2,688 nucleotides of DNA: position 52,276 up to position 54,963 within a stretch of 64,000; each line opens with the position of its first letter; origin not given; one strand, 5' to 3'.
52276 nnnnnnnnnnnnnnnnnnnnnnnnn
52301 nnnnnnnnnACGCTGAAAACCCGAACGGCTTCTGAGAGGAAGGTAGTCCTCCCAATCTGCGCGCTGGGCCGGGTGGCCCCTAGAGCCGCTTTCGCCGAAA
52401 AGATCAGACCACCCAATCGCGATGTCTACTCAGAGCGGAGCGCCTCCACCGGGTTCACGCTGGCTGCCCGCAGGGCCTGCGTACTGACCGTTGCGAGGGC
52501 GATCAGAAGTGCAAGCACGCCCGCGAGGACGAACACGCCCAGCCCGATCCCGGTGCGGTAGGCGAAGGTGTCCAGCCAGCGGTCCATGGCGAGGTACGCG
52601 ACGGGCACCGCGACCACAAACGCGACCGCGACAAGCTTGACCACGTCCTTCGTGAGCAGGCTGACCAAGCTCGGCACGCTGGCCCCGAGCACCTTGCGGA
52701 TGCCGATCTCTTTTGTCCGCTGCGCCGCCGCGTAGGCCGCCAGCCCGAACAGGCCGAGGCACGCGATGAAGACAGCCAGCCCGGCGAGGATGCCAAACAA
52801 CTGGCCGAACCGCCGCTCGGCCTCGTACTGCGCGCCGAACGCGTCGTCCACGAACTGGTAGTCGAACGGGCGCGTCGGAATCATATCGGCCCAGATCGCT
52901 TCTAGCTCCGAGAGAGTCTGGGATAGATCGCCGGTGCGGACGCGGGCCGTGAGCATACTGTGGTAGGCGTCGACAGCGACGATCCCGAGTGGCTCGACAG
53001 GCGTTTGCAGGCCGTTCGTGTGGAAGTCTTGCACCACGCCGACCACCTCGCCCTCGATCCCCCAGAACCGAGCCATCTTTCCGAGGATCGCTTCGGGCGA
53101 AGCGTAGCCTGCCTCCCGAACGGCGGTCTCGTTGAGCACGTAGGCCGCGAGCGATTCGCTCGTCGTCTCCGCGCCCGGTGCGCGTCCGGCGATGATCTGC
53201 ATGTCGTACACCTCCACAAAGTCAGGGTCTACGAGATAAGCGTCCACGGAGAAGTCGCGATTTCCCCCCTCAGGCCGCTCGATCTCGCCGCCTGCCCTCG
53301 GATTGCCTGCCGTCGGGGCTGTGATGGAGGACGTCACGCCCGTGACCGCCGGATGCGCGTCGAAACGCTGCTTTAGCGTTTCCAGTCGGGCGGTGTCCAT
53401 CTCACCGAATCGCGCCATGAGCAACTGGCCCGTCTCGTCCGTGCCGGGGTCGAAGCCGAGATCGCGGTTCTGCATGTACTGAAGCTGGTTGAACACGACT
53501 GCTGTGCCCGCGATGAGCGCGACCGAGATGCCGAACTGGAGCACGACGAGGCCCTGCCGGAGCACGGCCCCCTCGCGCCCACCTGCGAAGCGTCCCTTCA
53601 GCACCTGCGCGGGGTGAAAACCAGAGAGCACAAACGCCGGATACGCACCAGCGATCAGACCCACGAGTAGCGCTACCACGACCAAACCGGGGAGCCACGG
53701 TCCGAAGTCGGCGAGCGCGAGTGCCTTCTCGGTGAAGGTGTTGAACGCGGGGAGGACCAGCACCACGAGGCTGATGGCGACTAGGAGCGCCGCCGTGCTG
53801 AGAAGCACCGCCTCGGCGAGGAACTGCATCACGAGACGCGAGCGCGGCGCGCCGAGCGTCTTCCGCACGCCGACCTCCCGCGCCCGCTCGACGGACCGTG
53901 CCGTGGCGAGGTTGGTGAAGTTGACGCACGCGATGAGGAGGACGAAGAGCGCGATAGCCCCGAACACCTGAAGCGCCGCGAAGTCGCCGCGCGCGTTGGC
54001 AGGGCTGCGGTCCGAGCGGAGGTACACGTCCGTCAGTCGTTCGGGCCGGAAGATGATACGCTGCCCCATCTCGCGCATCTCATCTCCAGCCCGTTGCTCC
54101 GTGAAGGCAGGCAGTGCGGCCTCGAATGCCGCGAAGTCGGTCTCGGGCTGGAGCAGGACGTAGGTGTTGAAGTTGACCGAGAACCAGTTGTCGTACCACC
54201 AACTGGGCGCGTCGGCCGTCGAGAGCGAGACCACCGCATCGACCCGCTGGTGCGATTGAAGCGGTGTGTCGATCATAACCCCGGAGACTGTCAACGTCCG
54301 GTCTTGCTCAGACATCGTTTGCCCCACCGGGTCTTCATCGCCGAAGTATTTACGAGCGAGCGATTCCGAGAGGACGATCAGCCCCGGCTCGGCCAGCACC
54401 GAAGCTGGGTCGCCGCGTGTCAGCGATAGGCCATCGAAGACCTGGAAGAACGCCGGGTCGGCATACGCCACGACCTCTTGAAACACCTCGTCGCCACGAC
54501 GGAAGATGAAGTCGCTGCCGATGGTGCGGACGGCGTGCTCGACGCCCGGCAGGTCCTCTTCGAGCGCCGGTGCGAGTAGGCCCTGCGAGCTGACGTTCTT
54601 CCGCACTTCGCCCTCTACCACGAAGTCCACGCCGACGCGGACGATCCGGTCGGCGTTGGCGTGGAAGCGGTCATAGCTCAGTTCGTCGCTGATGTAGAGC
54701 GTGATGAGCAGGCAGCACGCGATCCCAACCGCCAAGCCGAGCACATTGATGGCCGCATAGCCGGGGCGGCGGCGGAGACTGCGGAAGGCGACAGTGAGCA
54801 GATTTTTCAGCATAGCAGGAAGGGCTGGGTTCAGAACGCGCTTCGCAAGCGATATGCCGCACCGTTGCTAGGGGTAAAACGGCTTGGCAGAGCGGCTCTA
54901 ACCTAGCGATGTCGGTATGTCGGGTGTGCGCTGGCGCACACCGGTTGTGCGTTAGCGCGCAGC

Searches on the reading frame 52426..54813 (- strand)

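Call 51: search_protein_families(library=ncbifam, proteins=[window:52426-54813:-], max_evalue=0.00001)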
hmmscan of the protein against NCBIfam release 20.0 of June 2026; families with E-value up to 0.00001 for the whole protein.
window:52426-54813:- (795 aa): 3 families
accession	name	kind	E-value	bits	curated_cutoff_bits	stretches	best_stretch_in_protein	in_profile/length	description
TIGR03434.1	ADOP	subfamily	1.4e-92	311.2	622.3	1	7-795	6-803/803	ADOP family duplicated permease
NF038008.1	ABC_perm_DarB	equivalog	6.3e-29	100.5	700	2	284-779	276-770/777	darobactin export ABC transporter permease subunit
NF007826.0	PRK10535.1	equivalog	6e-08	31.4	966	0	281-361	521-610/648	macrolide ABC transporter ATP-binding protein/permease MacB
